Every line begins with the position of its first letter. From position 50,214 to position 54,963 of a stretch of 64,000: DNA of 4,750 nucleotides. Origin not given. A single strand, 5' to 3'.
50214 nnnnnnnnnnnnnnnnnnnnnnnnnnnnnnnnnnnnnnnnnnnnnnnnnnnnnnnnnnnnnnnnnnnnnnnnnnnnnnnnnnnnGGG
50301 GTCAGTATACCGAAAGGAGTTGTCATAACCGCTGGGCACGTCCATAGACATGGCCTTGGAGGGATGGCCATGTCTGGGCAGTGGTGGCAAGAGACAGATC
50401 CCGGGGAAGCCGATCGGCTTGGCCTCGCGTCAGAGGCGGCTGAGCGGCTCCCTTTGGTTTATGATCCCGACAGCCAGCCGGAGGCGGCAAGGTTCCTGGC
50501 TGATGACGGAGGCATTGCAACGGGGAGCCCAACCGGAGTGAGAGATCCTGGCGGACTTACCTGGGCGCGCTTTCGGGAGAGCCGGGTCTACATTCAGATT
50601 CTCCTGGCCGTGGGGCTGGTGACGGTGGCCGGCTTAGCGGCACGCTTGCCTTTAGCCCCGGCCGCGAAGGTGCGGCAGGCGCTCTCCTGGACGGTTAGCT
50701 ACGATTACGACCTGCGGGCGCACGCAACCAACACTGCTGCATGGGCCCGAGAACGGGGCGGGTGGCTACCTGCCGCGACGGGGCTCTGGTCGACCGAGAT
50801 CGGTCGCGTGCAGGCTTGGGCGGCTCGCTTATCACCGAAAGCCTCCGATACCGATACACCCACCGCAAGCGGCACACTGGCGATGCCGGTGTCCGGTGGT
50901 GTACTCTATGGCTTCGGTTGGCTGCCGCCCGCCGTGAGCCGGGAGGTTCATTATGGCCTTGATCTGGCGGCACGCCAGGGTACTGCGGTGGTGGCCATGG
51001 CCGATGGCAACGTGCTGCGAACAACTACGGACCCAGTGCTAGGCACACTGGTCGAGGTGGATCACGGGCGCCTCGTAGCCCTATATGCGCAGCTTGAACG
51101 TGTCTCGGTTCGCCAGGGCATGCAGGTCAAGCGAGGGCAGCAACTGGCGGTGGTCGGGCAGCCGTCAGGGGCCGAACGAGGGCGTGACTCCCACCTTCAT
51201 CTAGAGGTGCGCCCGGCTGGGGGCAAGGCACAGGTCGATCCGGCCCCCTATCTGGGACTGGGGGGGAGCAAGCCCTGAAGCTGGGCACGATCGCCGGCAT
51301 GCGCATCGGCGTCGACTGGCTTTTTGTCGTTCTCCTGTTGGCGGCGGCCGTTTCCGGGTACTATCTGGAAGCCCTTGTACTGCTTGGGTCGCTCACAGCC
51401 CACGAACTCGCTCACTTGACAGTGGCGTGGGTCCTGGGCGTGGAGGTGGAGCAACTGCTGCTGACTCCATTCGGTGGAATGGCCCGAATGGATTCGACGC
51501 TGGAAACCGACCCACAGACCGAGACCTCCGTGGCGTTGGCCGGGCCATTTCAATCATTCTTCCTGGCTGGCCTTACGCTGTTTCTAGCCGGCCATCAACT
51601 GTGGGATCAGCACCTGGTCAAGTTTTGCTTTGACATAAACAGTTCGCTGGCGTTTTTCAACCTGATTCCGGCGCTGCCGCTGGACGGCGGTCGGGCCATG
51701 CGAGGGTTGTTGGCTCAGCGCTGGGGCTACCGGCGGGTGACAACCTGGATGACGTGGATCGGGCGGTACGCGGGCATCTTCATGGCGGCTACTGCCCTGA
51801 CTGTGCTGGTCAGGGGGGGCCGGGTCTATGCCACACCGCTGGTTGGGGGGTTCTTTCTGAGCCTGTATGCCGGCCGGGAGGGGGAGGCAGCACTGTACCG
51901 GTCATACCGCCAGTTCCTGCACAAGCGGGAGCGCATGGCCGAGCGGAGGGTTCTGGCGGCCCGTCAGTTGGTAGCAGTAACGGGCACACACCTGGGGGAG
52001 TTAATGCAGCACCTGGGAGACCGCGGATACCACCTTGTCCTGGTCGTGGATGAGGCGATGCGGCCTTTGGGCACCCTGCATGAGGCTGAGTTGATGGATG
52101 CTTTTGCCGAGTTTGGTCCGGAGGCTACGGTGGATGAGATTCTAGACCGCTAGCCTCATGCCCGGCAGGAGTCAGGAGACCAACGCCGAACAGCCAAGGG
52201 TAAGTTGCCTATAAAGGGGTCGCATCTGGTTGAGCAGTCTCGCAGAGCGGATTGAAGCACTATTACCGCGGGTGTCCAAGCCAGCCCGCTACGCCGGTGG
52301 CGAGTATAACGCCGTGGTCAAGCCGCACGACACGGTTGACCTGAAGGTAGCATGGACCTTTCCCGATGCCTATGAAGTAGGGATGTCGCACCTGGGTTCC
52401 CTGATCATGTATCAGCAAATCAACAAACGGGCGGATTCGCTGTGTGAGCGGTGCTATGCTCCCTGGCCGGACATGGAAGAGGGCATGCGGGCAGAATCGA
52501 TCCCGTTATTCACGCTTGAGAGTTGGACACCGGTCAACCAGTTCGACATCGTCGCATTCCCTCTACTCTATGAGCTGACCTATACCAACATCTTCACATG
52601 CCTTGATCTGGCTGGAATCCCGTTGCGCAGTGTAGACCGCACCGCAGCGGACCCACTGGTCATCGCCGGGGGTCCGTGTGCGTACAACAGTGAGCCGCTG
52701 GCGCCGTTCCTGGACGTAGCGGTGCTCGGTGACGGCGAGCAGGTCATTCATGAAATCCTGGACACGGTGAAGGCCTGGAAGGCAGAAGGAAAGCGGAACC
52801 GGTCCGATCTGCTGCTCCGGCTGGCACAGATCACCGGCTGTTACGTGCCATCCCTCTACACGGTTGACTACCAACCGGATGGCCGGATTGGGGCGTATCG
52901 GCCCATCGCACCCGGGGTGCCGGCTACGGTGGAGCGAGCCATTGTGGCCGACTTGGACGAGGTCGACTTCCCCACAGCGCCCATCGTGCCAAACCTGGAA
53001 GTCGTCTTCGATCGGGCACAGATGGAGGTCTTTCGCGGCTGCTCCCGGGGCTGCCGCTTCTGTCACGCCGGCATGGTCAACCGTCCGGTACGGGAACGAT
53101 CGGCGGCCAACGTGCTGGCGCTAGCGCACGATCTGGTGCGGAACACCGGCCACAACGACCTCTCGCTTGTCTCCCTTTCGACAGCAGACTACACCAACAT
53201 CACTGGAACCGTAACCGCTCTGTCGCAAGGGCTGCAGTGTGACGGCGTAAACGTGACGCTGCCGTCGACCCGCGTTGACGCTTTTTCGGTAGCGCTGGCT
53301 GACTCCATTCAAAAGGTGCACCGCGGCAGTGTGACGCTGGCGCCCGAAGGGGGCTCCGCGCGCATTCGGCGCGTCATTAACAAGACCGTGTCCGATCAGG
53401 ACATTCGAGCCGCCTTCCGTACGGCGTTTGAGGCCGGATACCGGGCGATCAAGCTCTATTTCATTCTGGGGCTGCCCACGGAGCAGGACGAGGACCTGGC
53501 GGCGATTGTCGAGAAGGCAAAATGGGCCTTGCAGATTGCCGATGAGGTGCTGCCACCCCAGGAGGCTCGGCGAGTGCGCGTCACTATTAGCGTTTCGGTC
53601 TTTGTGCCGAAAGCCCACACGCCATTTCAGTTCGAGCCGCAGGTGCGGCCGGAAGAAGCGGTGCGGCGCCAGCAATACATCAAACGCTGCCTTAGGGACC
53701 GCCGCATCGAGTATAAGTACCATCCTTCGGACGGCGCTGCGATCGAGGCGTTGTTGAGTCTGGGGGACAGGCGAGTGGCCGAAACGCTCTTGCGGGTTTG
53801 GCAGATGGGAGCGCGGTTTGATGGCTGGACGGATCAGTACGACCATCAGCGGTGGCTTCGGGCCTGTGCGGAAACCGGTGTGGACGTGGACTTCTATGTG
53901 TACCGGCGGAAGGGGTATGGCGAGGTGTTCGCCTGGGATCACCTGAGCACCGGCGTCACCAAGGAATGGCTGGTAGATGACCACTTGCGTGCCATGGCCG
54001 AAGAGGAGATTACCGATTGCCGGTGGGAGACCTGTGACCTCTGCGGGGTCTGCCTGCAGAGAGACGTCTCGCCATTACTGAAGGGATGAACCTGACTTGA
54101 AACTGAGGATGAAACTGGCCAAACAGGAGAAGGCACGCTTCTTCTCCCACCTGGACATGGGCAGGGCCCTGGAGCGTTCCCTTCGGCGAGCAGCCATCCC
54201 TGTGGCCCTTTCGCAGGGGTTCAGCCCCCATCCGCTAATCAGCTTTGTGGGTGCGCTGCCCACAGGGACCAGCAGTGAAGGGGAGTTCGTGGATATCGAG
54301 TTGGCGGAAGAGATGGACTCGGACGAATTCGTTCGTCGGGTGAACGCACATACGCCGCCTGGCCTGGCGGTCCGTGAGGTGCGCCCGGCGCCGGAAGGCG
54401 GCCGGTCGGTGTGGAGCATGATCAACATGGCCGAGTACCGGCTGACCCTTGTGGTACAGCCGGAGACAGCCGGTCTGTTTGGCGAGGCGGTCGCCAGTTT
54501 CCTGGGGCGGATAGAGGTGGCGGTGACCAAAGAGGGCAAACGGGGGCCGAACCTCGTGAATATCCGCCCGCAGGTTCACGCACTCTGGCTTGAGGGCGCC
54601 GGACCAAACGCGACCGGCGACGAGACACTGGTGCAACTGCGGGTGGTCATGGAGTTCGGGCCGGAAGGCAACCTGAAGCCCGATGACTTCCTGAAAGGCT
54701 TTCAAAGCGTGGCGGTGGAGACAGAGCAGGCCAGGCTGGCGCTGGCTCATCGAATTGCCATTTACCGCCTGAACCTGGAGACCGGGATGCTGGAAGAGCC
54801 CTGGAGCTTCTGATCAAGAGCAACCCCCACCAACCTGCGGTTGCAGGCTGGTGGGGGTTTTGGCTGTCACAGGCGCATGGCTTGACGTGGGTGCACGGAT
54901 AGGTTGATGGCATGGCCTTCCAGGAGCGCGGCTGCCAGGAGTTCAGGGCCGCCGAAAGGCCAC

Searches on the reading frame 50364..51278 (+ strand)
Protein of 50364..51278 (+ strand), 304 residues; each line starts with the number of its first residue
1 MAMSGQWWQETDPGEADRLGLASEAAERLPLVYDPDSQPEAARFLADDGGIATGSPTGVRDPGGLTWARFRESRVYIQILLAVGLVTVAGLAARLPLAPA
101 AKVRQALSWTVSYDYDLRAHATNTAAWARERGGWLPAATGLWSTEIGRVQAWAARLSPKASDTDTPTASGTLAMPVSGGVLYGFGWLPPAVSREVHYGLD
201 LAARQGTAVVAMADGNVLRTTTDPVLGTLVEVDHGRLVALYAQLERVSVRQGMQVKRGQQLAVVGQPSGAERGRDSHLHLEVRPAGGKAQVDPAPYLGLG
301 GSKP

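Call 53: search_protein_families(library=pfam, proteins=[window:50364-51278:+], max_evalue=0.0001)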
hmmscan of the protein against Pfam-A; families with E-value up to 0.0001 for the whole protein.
window:50364-51278:+ (304 aa): 1 family
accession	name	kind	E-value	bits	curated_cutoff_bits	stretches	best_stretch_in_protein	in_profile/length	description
PF01551.29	Peptidase_M23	-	4.5e-21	75.3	28.7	1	195-286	2-91/96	Peptidase family M23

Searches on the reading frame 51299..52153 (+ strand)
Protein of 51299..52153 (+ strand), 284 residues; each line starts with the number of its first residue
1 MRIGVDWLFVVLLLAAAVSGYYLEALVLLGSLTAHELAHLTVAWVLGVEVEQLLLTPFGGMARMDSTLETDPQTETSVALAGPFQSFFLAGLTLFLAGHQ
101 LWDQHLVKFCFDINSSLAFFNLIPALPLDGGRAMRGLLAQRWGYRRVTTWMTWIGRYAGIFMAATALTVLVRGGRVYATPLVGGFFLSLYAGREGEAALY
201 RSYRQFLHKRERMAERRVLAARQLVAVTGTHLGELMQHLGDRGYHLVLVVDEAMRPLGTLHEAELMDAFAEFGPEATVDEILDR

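Call 53: search_protein_families(library=pfam, proteins=[window:51299-52153:+], max_evalue=0.0001)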
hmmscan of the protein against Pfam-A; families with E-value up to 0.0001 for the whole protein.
window:51299-52153:+ (284 aa): 2 families
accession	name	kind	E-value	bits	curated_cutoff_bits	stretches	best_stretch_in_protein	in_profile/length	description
PF02163.28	Peptidase_M50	-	6.6e-20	71.8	27.2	2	25-97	3-100/221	Peptidase family M50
PF13398.12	Peptidase_M50B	-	7e-05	23.1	26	1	10-107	4-99/201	Peptidase M50B-like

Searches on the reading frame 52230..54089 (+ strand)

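Call 49: search_protein_families(library=pfam, proteins=[window:52230-54089:+], max_evalue=0.0001)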
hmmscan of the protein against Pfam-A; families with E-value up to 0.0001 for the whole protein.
window:52230-54089:+ (619 aa): 2 families
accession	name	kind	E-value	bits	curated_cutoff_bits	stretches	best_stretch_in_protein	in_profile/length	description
PF19864.5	Radical_SAM_N2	-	3.1e-60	202.4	29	1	56-207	1-151/151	Radical SAM proteins, N-terminal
PF04055.27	Radical_SAM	-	2.1e-16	61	29.5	1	265-429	1-165/166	Radical SAM superfamily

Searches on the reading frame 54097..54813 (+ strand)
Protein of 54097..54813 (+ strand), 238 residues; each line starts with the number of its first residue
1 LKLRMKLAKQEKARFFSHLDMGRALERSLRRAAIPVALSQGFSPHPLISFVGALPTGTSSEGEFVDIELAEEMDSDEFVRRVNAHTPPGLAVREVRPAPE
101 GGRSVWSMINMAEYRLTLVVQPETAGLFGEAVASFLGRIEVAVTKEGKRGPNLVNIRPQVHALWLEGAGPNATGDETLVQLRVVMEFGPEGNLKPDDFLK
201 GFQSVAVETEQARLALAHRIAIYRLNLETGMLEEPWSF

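Call 53: search_protein_families(library=pfam, proteins=[window:54097-54813:+], max_evalue=0.0001)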
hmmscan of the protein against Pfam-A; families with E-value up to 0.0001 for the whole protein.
window:54097-54813:+ (238 aa): 1 family
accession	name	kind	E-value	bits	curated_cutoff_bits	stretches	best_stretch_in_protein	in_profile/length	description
PF10105.14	DUF2344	-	2.8e-48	164.6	23.8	1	2-195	1-176/176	Uncharacterized protein conserved in bacteria (DUF2344)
